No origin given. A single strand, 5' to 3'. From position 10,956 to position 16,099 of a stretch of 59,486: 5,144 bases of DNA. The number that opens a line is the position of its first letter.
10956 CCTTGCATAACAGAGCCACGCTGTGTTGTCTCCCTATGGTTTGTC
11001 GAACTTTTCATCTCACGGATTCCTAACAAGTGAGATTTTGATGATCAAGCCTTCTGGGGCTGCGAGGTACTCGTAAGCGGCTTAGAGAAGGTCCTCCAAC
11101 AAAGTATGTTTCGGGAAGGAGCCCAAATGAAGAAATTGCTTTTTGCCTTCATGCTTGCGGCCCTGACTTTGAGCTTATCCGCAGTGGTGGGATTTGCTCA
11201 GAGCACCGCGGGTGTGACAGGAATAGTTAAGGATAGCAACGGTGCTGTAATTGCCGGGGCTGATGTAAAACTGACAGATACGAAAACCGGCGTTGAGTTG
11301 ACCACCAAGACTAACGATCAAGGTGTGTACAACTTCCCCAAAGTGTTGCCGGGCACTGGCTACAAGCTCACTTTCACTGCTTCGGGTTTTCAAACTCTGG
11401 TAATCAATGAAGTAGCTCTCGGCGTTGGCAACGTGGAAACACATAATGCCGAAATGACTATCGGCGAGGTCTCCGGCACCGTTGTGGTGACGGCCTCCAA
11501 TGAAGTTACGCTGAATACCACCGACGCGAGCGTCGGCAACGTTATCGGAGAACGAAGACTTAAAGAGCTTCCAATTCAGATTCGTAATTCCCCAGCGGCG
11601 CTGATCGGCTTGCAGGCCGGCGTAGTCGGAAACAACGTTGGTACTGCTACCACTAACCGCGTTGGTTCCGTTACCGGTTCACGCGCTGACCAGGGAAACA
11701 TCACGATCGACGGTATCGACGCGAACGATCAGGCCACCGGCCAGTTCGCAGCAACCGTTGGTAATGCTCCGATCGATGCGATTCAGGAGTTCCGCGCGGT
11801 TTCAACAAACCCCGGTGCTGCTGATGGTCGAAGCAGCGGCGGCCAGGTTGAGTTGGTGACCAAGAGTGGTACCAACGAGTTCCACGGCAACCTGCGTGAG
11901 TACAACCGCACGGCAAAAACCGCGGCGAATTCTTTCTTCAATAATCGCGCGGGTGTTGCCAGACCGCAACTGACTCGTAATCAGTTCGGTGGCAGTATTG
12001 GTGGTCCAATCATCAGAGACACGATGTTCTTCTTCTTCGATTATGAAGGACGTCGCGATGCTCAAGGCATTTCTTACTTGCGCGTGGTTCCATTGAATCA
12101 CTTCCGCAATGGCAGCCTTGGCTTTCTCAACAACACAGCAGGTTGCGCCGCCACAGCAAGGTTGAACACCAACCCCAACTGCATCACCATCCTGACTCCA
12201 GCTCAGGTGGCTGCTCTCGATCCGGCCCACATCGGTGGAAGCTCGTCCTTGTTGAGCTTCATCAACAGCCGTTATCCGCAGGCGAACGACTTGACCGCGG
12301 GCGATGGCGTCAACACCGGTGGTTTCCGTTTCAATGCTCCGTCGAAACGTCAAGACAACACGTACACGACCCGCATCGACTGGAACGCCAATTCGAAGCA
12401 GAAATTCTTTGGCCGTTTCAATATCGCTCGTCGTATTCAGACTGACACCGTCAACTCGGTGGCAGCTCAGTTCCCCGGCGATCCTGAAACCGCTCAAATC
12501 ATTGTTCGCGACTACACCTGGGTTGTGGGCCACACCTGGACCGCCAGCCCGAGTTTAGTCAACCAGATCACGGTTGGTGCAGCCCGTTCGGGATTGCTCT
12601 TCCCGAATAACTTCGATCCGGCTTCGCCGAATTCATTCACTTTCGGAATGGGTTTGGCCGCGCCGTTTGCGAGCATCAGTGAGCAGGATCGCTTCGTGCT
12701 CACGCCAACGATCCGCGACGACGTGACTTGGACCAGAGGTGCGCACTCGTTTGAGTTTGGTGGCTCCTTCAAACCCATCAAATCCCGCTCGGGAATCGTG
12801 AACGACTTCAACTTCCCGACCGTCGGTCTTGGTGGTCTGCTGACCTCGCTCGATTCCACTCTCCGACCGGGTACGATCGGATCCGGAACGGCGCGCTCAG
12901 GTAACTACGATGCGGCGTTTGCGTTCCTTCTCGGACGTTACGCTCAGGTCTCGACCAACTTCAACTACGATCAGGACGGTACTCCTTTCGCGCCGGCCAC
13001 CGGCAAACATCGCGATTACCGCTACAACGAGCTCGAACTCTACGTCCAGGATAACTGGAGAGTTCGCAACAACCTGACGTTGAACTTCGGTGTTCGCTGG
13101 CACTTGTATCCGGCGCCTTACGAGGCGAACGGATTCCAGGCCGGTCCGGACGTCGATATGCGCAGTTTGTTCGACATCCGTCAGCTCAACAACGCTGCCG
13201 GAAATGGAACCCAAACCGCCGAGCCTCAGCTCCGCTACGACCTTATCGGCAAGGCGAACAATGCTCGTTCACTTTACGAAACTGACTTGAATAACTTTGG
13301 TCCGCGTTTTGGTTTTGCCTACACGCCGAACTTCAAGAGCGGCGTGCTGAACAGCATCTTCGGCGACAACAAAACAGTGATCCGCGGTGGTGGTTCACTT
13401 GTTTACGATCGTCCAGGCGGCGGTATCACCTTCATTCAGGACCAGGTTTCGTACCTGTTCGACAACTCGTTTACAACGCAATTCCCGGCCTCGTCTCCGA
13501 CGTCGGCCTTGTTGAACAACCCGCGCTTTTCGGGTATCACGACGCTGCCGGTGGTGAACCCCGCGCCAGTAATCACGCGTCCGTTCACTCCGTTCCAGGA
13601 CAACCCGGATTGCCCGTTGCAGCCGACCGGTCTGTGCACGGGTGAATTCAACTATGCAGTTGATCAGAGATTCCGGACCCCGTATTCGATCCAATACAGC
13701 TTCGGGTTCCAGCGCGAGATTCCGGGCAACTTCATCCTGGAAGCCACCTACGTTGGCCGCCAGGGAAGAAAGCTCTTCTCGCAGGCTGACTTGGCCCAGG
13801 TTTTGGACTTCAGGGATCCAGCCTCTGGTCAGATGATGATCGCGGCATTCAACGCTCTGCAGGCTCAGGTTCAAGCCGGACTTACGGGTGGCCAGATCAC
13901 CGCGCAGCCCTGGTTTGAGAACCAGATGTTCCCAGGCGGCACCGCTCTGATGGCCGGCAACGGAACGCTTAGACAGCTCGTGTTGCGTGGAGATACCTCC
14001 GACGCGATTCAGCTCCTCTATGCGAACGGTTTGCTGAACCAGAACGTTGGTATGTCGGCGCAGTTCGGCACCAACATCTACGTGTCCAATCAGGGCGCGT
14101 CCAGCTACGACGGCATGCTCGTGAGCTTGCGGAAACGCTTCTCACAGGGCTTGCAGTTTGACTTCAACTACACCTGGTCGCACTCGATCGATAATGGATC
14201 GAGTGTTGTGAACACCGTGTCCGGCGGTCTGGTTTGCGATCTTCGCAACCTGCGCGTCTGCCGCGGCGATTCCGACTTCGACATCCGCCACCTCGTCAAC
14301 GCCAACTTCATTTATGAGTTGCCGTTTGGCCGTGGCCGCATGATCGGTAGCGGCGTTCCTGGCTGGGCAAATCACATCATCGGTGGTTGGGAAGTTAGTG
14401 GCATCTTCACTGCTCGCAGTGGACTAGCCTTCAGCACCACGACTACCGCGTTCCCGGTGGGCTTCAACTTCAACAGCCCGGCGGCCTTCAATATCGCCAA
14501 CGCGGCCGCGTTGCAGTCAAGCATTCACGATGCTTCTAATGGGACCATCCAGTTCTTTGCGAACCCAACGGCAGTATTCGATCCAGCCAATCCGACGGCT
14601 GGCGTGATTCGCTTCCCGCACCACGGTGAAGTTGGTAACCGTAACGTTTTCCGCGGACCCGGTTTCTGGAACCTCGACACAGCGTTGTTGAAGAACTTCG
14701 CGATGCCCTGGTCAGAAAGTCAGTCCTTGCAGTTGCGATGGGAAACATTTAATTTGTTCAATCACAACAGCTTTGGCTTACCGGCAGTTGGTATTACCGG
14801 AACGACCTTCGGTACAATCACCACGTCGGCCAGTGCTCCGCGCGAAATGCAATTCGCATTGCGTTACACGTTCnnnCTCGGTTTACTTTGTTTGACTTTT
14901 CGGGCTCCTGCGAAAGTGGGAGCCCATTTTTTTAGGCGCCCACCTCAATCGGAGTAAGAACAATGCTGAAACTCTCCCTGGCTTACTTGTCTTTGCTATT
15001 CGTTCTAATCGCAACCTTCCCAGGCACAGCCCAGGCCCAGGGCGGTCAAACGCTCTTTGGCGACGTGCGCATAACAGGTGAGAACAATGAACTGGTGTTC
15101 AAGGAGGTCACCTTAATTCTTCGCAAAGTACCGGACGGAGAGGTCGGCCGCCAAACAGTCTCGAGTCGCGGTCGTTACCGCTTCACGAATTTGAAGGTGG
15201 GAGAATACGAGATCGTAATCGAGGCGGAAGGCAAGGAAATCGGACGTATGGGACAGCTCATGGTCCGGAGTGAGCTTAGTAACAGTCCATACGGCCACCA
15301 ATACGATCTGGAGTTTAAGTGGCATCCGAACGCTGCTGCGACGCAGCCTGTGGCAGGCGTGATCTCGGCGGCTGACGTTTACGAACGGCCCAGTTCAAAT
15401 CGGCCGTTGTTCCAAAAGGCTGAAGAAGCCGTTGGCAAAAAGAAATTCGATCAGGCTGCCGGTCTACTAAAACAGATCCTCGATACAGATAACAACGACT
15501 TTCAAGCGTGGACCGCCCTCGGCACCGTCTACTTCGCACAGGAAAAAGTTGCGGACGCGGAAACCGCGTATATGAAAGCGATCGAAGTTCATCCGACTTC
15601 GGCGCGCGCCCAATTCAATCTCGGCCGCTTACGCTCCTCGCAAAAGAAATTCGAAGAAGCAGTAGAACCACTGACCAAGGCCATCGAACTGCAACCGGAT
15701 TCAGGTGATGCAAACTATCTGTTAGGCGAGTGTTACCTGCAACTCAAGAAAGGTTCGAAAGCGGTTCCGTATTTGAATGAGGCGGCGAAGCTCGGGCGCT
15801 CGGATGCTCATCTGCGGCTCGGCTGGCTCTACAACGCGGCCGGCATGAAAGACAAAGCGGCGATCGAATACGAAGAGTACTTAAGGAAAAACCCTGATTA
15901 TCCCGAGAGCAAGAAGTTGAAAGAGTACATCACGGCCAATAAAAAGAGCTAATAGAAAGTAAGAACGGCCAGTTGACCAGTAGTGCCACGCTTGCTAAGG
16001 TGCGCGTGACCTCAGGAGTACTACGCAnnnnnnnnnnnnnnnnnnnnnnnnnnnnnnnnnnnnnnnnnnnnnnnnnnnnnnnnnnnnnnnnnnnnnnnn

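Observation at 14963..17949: Tandem triplication of an unrecognised secreted 10-Cys protein family with a dedicated membrane-anchored thioredoxin-fold gene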

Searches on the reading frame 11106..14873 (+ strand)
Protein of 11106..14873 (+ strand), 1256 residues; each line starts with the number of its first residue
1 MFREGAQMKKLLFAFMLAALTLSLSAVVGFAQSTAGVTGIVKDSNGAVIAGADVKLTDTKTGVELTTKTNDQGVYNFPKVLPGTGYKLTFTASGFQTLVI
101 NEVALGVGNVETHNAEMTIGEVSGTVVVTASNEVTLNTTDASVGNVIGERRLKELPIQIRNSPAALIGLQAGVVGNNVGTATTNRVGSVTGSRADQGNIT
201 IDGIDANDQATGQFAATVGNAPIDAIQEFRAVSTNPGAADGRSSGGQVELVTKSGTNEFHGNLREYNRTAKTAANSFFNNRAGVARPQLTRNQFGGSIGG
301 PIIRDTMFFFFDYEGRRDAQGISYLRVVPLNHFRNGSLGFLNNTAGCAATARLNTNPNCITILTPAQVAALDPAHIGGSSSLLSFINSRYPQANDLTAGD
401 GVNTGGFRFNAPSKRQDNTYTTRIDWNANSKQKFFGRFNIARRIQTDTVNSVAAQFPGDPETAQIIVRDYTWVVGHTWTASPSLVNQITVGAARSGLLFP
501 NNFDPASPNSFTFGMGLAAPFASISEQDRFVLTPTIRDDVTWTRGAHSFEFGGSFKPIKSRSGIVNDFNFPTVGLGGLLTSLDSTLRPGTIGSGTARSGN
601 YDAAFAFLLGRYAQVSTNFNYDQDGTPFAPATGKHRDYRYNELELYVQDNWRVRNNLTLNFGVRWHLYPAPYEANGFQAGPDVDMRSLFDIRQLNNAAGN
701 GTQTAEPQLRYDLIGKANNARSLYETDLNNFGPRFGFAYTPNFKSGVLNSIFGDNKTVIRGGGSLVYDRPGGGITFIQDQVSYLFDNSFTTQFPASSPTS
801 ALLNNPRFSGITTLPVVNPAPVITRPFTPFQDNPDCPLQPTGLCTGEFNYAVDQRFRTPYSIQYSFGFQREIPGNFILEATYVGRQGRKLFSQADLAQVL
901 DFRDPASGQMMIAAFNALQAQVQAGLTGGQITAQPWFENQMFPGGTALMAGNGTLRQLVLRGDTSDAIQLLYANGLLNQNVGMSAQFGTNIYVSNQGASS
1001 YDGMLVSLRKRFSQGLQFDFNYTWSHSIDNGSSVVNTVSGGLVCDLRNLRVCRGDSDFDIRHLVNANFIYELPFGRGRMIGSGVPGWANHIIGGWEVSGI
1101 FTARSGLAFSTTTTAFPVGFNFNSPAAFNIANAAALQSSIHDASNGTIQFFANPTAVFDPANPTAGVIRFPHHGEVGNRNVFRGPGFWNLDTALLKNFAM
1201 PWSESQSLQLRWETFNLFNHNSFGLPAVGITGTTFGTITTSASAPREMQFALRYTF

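Call 4: search_protein_families(library=pfam, proteins=[window:11106-14873:+], max_evalue=1)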
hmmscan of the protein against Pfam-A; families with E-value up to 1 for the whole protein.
window:11106-14873:+ (1256 aa): 7 families
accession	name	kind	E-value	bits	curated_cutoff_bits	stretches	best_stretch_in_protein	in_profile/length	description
PF25183.1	OMP_b-brl_4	-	5.4e-165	551.5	30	1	251-1249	1-838/838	Outer membrane beta barrel domain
PF13620.12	CarboxypepD_reg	-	8.4e-17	61.7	32.3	1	37-118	2-82/82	Carboxypeptidase regulatory-like domain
PF17210.9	SdrD_B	-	7e-05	23.4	29.7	1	42-95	17-70/112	SdrD B-like domain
PF13715.12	CarbopepD_reg_2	-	0.0004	20.8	32.2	1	37-100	1-60/88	CarboxypepD_reg-like domain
PF02369.22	Big_1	-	0.0052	17.3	34.9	1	31-75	15-62/93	Bacterial Ig-like domain (group 1)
PF24025.1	Ig_DR_A0283-like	-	0.14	12.9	27.1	1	41-88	13-60/102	DR_A0283-like, Ig-like domain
PF17802.7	SpaA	-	0.4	11.3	23.1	1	42-89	8-57/91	Prealbumin-like fold domain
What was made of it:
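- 11106..14876 (+): Context: a 1256-aa outer-membrane barrel (CarboxypepD_reg plus OMP_b-brl_4). It is syntenic in Pyrinomonadaceae but separated from the unit by a terminator. Call 4 (OMP_b-brl_4 at 5.4e-165).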

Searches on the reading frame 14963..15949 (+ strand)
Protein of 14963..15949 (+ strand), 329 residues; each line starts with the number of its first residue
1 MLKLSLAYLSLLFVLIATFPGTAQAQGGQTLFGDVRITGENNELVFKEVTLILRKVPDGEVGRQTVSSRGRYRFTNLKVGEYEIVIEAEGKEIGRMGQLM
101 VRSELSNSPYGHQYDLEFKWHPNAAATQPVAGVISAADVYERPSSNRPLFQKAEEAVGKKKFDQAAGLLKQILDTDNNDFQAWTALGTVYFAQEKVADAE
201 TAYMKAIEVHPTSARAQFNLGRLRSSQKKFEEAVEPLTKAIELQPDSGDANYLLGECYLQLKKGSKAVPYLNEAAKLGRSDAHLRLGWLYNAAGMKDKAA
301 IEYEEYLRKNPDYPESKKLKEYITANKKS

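Call 4: search_protein_families(library=pfam, proteins=[window:14963-15949:+], max_evalue=1)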
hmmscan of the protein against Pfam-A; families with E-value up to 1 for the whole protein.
window:14963-15949:+ (329 aa): 37 families (the best 25 are shown)
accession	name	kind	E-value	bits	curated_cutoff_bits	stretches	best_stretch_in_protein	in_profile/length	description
PF13432.12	TPR_16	-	2.7e-26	92.1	32.7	4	185-246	2-63/65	Tetratricopeptide repeat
PF00515.34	TPR_1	-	1.6e-22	78.7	27.8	4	214-246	1-33/34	Tetratricopeptide repeat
PF14559.12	TPR_19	-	5.3e-21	75.2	25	3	227-276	4-53/68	Tetratricopeptide repeat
PF13431.12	TPR_17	-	1.3e-19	69.1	24.4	3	202-234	1-33/34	Tetratricopeptide repeat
PF07719.23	TPR_2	-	1.6e-19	68.8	27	4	181-212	2-33/34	Tetratricopeptide repeat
PF13181.12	TPR_8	-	6.8e-18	63.7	25.7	3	214-246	1-33/34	Tetratricopeptide repeat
PF13428.12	TPR_14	-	1.3e-17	62.9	23.5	4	181-223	2-44/44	Tetratricopeptide repeat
PF13424.12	TPR_12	-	6.5e-15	55.5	30.1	3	181-244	4-75/77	Tetratricopeptide repeat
PF13414.12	TPR_11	-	1.2e-13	51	26.8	3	224-261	4-41/42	TPR repeat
PF13174.12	TPR_6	-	3.5e-13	49.7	26.3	3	281-312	1-32/33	Tetratricopeptide repeat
PF12895.13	ANAPC3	-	6e-11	42.9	27.2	2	208-273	17-81/82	Anaphase-promoting complex, cyclosome, subunit 3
PF23914.1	TPR_CcmH_CycH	-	6.2e-11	42.8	42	2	149-218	19-88/158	Cytochrome c-type biogenesis protein H TPR domain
PF25063.1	ARM_TT21_C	-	2e-08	34.8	35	2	152-211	101-160/209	Tetratricopeptide repeat protein 21 C-terminal ARM domain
PF13176.12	TPR_7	-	3.1e-07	30.4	27.9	0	219-248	4-33/36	Tetratricopeptide repeat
PF13371.12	TPR_9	-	8.8e-07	29.3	35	1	189-251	4-66/73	Tetratricopeptide repeat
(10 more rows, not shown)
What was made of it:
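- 14963..15952 (+): Exported 329-aa protein: signal peptide, then a weak CarboxypepD_reg-like beta-sandwich, then TPR repeats. It is linked to the module only in the Pyrinomonadaceae locus. Call 4 (TPR_16 at 2.7e-26; CarboxypepD_reg at 1.5e-5, below cut-off).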

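Call 5: search_protein_families(library=ncbifam, proteins=[window:14963-15949:+], max_evalue=1)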
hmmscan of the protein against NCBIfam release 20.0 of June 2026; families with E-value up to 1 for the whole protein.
window:14963-15949:+ (329 aa): 38 families (the best 25 are shown)
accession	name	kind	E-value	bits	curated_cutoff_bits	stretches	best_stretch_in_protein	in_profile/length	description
NF040959.1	MamA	equivalog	3.1e-19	69.2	200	2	152-300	43-193/204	magnetosome protein MamA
TIGR02917.1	PEP_TPR_lipo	equivalog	8.5e-17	60.3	312.2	2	143-253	156-266/899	XrtA/PEP-CTERM system TPR-repeat protein PrsT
TIGR02521.1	type_IV_pilW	equivalog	6.1e-14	52.1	154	1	152-320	37-209/234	type IV pilus biogenesis/stability protein PilW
TIGR02552.1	LcrH_SycD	equivalog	3.1e-13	49.6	104.8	2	167-281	5-119/136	SycD/LcrH family type III secretion system chaperone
NF047507.1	TPR_BatC_Lepto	exception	3.6e-11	42.9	175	2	217-328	34-144/214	TPR repeat-containing protein BatC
NF053607.1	CHU_0125_OmpA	equivalog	7.7e-11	41.2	620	2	146-241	19-114/639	CHU_0125 family OmpA-like outer membrane integrity protein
TIGR02795.1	tol_pal_ybgF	equivalog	4.5e-10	40.1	90.1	2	226-320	14-116/119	tol-pal system protein YbgF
NF008757.0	PRK11788.1-5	equivalog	5e-10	39.1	363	2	186-326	186-328/388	lipopolysaccharide assembly protein LapB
NF033762.1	social_mot_Tgl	equivalog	6.5e-09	35.5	225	1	163-236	48-122/252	social motility TPR repeat lipoprotein Tgl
NF008756.0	PRK11788.1-4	equivalog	1.4e-08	34.1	474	1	163-322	162-324/389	lipopolysaccharide assembly protein LapB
NF047371.1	FlcA_CTERM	equivalog_domain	1.7e-08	33.4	300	2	190-281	449-540/646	periplasmic flagellar collar protein FlcA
NF033920.0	C39_PA2778_fam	equivalog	2.4e-08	33.7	150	1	133-245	143-255/255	PA2778 family cysteine peptidase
NF033758.1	gliding_GltE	equivalog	3e-08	33.1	225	2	173-277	215-319/411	adventurous gliding motility TPR repeat lipoprotein GltE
NF052312.1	T9SS_PorW_SprE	equivalog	2.4e-07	29.8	250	2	215-313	142-249/716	type IX secretion system periplasmic lipoprotein PorW/SprE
NF052415.1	T3SS_chap_SctY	equivalog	4.8e-07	30.3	70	2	227-308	19-105/106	type III secretion apparatus assembly chaperone SctY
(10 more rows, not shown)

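Call 88: search_protein_families(library=padloc, proteins=[window:14963-15949:+], max_evalue=0.01)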
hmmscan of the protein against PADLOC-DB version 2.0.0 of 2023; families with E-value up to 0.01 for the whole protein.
window:14963-15949:+ (329 aa): 3 families
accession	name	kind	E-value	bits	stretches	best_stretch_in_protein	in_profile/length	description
PDLC01172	TPR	-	0.00029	17.8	0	227-274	148-196/448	TPR repeats containing protein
PDLC04481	PDC-M16B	-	0.00064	16.6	1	155-244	189-280/471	-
PDLC01101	PrimPol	-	0.00077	16.2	0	163-236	50-123/490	adaptation polymerase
